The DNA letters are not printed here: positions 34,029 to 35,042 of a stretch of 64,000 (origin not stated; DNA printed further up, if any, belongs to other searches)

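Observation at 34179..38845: SNF2 helicase - SWIM zinc finger (with H1-like tail) - DnaQ exonuclease cassette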

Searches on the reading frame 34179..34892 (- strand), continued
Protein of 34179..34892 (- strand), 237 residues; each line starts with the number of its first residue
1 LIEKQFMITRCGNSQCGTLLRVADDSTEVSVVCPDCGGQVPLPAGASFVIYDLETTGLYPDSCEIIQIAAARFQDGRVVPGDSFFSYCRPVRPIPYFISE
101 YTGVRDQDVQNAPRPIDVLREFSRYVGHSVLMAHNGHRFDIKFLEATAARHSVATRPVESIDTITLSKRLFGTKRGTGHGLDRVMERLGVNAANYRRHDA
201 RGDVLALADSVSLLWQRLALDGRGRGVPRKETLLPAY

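Call 59: search_dna_similar(query=window:34179-34874:-, collection=plasmids, mode=protein, max_rows=15)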
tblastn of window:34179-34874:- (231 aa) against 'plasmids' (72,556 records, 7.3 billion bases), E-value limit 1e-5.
Records with a match: 152; places in all: 161; records where one place covers at least 80% of the query: 21.
Best place of each record, by identity: <60% 152.
By first word of the organism name: Paracoccus 19; Clostridioides 17; Clostridium 12; Cupriavidus 8; Priestia 5; Bifidobacterium 4; Variovorax 4; Vibrio 3; Pseudoalteromonas 3; Lactococcus 3; and 60 more.
By predicted mobility (MOB-suite, as given by PLSDB): non-mobilizable 124; mobilizable 17; conjugative 11.
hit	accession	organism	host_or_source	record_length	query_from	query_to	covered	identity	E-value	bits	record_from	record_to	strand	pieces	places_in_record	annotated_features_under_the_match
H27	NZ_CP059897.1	Ciceribacter thiooxidans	mixed culture,soil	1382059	41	228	81%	36.8%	1e-22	102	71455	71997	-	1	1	none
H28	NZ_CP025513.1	Neorhizobium sp. SOG26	Oryza glumipatula,Whole ...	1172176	41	228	81%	36.8%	1e-21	100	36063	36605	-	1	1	none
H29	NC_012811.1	Methylorubrum extorquens AM1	-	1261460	7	230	97%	30.5%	1e-11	71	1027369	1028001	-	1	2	none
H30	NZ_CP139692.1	Limimaricola variabilis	Bacterial Culture,hydrothermal vent ...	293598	41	218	77%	38.0%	1e-20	97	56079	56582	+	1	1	3'-5' exonuclease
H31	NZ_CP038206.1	Paracoccus pantotrophus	single cell,soil associated with ...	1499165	43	228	81%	36.0%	9e-20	94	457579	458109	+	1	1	none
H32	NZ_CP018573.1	Marivivens sp. JLT3646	cell culture,shallow-sea hydrothermal ...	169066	41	202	70%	41.2%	2e-20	97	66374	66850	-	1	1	3'-5' exonuclease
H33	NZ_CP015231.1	Tritonibacter mobilis F1926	cell culture,seawater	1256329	42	221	78%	37.0%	2e-22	102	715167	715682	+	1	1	record has no annotation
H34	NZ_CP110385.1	Tritonibacter mobilis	-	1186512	42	221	78%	37.0%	3e-22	101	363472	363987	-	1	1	record has no annotation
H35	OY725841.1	Subdoligranulum variabile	-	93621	34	216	79%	36.3%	1e-20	97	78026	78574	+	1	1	record has no annotation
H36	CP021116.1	Aestuarium zhoushanense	pure culture,tidal flat sample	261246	41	202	70%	40.9%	4e-22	101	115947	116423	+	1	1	hypothetical protein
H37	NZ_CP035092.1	Paracoccus denitrificans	Homo sapiens,cell culture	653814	43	228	81%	35.5%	3e-17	87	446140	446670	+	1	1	3'-5' exonuclease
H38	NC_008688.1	Paracoccus denitrificans PD1222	-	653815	43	228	81%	35.5%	3e-17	87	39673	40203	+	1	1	3'-5' exonuclease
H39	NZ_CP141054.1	Paracoccus denitrificans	-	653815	43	228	81%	35.5%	3e-17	87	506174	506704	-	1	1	3'-5' exonuclease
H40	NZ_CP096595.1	Paracoccus denitrificans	mixed culture,activated sludge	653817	43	228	81%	35.5%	3e-17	87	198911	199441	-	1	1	3'-5' exonuclease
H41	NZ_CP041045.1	Paracoccus sp. AK26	pure culture,Hexachlorocyclohexane ...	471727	43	228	81%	35.5%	5e-17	86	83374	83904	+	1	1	3'-5' exonuclease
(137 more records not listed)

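Call 60: search_dna_similar(query=window:34179-34874:-, collection=phages, mode=protein, max_rows=10)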
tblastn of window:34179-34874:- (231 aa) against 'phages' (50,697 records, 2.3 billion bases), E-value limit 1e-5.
Records with a match: 68; places in all: 69; records where one place covers at least 80% of the query: 2.
Best place of each record, by identity: <60% 68.
By first word of the organism name: Clostridium 20; Bacteriophage 17; Listeria 10; Bacillus 6; Clostridioides 4; Campylobacter 3; Enterococcus 2; Staphylococcus 2; Faecalibacterium 2; Helicobacter 1; and 1 more.
By host as written in the record: - 23; Listeria monocytogenes 10; Clostridium difficile 8; Bacillus subtilis 3; Clostridium tetani ATCC 9441 2; Clostridium tetani ATCC 19406 2; Clostridium tetani C2 2; Staphylococcus aureus 2; and 14 more.
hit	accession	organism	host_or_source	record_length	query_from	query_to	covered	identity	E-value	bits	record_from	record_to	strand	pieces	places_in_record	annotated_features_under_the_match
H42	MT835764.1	Bacteriophage sp.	human fecal samples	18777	38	216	77%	35.0%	5e-17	85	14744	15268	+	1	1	record has no annotation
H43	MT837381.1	Bacteriophage sp.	human fecal samples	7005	16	218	88%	29.8%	4e-16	82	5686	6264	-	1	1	record has no annotation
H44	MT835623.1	Bacteriophage sp.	human fecal samples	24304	42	215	75%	33.0%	8e-8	58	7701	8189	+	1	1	record has no annotation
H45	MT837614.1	Bacteriophage sp.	human fecal samples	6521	23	212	82%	30.0%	1e-21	99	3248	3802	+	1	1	record has no annotation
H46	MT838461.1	Bacteriophage sp.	human fecal samples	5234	37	213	77%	32.0%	1e-19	92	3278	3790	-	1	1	record has no annotation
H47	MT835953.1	Bacteriophage sp.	human fecal samples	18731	41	214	75%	32.2%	3e-15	80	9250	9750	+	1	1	record has no annotation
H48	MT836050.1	Bacteriophage sp.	human fecal samples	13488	23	202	78%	31.1%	1e-23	103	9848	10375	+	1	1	record has no annotation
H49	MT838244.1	Bacteriophage sp.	human fecal samples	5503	18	191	75%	32.0%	2e-16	84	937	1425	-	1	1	record has no annotation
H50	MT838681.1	Bacteriophage sp.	human fecal samples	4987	26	191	72%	32.4%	2e-15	81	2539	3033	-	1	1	record has no annotation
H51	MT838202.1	Bacteriophage sp.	human fecal samples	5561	41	200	69%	33.5%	1e-15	81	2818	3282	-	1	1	record has no annotation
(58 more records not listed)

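Call 72: search_protein_families(library=phrogs, proteins=[window:34179-34874:-], max_evalue=0.001)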
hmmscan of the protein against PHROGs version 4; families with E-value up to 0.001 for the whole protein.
window:34179-34874:- (231 aa): 5 families
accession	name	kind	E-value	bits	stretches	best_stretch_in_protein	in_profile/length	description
phrog_192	-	DNA, RNA and nucleotide metabolism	5.2e-38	132.4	1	42-203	108-265/397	DNA polymerase exonuclease subunit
phrog_14632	-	DNA, RNA and nucleotide metabolism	2.8e-20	73.4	1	41-191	83-227/380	DNA polymerase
phrog_17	-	DNA, RNA and nucleotide metabolism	8.7e-11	41.5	1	37-189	667-798/1445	DNA polymerase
phrog_403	-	DNA, RNA and nucleotide metabolism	4e-09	36.8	1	111-184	129-201/321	DNA polymerase exonuclease subunit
phrog_19080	-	unknown function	0.00069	19.3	0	40-86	5-51/477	-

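Call 78: search_protein_families(library=pfam, proteins=[L001:6329-7990:+, L003:6421-7791:+, L094:6378-7529:+], max_evalue=0.0001)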
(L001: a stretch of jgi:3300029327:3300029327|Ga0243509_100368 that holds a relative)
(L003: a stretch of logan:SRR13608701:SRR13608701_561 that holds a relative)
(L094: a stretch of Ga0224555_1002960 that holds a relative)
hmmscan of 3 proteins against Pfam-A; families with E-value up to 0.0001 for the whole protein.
L001:6329-7990:+ (553 aa): 1 family
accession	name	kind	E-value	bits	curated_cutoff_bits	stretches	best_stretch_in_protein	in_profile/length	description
PF03235.19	GmrSD_N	-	1.8e-16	61.3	33.2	1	14-215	2-194/199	GmrSD restriction endonuclease, N-terminal domain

L003:6421-7791:+ (456 aa): 0 families

L094:6378-7529:+ (384 aa): 1 family
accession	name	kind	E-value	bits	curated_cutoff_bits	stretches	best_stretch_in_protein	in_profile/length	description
PF22244.2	GCE_fung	-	6.5e-26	92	27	1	168-324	76-231/231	Glucuronyl esterase, fungi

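Call 80: find_encoding_contigs(protein=P0026, flank=7000, max_places=2)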
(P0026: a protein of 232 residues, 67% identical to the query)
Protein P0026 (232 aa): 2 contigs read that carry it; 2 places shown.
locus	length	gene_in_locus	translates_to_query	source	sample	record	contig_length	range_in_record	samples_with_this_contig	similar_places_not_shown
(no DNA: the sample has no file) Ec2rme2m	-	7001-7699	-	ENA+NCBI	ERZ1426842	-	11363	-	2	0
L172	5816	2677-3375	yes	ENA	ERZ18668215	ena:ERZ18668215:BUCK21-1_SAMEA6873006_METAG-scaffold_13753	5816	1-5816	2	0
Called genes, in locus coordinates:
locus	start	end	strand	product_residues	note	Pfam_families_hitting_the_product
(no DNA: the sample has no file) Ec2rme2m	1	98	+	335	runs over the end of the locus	PF08443:RimK (faint), PF07478:Dala_Dala_lig_C (faint)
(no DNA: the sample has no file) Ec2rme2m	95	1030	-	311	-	PF00753:Lactamase_B (weak), PF13483:Lactamase_B_3, PF12706:Lactamase_B_2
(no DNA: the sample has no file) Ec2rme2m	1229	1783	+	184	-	PF25087:GMPPB_C (faint), PF14602:Hexapep_2 (faint), PF25084:LbH_EIF2B, PF21711:DCTN5 (weak), PF00132:Hexapep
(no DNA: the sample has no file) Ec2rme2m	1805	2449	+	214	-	PF01613:Flavin_Reduct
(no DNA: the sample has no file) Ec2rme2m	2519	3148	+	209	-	PF03602:Cons_hypoth95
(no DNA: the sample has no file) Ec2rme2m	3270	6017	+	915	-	PF12419:DUF3670, PF00176:SNF2-rel_dom, PF00271:Helicase_C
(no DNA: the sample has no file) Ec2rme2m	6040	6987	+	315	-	-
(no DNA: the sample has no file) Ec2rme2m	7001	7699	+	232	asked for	PF00929:RNase_T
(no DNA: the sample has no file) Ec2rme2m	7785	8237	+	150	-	-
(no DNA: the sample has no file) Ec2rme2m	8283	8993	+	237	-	?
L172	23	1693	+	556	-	PF00176:SNF2-rel_dom, PF00271:Helicase_C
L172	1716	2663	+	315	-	-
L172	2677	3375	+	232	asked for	PF00929:RNase_T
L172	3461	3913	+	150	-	-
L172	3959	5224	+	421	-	-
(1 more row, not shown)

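Call 81: find_encoding_contigs(protein=P0014, flank=7000, max_places=2)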
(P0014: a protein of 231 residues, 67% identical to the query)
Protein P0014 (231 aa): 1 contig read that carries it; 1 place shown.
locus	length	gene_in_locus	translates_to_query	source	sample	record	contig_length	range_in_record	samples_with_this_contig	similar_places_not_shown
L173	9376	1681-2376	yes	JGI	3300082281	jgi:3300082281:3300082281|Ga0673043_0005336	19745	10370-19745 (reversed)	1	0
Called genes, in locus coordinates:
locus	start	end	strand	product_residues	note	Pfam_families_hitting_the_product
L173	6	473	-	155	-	PF11236:DUF3037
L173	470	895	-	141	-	PF20613:HipA_2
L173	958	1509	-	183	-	-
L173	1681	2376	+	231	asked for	PF00929:RNase_T, PF13482:RNase_H_2 (weak)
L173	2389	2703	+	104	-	-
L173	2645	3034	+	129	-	-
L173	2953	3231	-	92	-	-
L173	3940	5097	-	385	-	PF00753:Lactamase_B (faint)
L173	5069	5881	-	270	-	-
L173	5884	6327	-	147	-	PF00072:Response_reg (faint)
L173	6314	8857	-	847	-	PF01261:AP_endonuc_2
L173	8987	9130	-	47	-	-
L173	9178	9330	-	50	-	-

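Call 82: find_encoding_contigs(protein=P0012, flank=7000, max_places=2)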
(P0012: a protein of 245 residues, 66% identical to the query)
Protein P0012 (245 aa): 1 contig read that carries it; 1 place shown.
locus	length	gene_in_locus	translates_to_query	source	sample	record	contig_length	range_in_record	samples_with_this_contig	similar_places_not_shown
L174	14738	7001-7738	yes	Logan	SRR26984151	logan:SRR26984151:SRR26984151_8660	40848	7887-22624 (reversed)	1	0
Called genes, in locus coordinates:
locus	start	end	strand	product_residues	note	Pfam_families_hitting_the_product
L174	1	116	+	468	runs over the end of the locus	PF04851:ResIII, PF00270:DEAD (weak), PF13604:AAA_30 (faint), PF00271:Helicase_C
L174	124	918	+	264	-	PF18928:DUF5677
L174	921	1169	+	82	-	-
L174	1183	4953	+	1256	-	PF07669:Eco57I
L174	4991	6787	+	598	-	PF11398:DUF2813 (faint), PF13175:AAA_15, PF13304:AAA_21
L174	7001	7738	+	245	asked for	PF00929:RNase_T, PF13482:RNase_H_2 (weak)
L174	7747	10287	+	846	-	PF08665:PglZ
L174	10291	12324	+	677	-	PF20442:BrxL_N, PF13337:BrxL_ATPase, PF16565:MIT_C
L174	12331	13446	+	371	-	PF00145:DNA_methylase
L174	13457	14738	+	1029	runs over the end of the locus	PF00580:UvrD-helicase, PF13245:AAA_19, PF13361:UvrD_C, PF13538:UvrD_C_2 (faint), PF12705:PDDEXK_1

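Call 84: find_encoding_contigs(protein=P0049, flank=4000, max_places=3)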
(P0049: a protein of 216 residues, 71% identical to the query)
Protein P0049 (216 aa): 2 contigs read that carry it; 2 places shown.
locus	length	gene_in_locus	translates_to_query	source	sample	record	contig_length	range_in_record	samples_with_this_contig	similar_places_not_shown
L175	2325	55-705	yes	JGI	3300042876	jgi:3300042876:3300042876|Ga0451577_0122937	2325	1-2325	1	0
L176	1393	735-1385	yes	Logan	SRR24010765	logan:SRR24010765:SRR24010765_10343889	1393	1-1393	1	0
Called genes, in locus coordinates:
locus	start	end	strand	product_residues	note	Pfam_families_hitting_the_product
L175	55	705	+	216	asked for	PF00929:RNase_T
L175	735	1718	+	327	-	PF09982:LpxR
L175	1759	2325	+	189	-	?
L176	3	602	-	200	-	?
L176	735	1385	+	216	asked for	PF00929:RNase_T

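Call 85: find_encoding_contigs(protein=P0056, flank=4000, max_places=3)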
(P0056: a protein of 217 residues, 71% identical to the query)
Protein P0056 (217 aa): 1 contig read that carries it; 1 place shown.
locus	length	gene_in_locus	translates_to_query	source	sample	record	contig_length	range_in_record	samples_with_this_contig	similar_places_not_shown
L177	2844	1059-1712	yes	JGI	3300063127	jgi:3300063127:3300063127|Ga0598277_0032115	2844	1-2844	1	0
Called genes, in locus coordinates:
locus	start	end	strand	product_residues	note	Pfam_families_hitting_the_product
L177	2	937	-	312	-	?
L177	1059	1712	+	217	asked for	PF00929:RNase_T, PF13482:RNase_H_2 (weak)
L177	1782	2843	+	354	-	?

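Call 92: list_cluster_members(proteins=[P0121, P0026, window:34179-34874:-, window:35930-38677:-])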
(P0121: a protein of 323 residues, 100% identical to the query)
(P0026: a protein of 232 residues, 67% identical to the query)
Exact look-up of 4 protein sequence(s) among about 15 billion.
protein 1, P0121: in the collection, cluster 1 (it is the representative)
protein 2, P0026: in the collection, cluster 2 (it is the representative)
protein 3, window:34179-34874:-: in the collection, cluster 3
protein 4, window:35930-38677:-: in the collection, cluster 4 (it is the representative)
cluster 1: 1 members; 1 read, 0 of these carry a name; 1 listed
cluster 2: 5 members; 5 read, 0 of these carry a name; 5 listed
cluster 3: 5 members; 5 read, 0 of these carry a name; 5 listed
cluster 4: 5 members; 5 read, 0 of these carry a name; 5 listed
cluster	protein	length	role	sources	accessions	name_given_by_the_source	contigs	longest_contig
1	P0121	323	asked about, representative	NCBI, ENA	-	-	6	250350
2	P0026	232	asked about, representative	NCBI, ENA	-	-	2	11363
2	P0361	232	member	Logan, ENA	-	-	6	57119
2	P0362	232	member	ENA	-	-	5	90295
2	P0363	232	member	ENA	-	-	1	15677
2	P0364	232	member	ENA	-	-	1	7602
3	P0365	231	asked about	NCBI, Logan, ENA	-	-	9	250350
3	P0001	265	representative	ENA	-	-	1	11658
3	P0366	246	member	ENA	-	-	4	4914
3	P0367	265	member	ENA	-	-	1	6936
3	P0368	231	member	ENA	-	-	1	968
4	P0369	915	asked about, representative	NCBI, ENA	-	-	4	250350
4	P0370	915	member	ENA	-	-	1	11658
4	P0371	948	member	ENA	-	-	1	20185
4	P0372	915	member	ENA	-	-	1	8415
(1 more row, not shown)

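Call 107: find_related_loci(query=A2, collection=viral_contigs, flank=8000)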
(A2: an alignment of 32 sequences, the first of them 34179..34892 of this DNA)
Query A2 (237 aa) in viral_contigs; peptide patterns used: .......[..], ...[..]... (x = any residue, [..] = any of these).
179 stretches matched a pattern; 19 encode a relative of the query (tblastn E <= 1e-3); 19 distinct loci.
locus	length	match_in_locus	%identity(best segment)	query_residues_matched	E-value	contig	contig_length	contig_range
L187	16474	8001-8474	27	47-209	7e-11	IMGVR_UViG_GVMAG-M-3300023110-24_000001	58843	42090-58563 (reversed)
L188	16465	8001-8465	27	50-209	3e-10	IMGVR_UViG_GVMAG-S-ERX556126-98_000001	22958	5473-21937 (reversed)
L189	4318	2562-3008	25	39-192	2e-8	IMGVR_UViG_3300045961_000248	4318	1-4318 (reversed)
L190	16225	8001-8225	35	131-207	2e-7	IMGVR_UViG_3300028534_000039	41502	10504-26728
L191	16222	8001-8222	32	118-192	2e-6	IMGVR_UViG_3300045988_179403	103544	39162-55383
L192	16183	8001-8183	34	130-192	2e-6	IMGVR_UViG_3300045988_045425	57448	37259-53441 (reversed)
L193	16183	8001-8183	34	130-192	2e-6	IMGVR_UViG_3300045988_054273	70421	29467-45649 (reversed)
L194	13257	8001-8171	35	118-172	3e-6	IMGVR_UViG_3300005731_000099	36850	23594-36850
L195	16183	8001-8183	33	130-192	4e-6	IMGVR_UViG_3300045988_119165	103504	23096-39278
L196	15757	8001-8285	31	101-198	2e-5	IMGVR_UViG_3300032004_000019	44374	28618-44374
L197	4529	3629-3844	34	101-172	3e-5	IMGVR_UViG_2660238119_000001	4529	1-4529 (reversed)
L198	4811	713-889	32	130-190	3e-5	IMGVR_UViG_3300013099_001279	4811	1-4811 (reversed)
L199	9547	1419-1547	37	130-171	4e-5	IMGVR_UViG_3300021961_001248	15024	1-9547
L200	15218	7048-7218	33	130-185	9e-5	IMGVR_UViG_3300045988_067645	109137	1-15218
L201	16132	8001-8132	36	129-171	1e-4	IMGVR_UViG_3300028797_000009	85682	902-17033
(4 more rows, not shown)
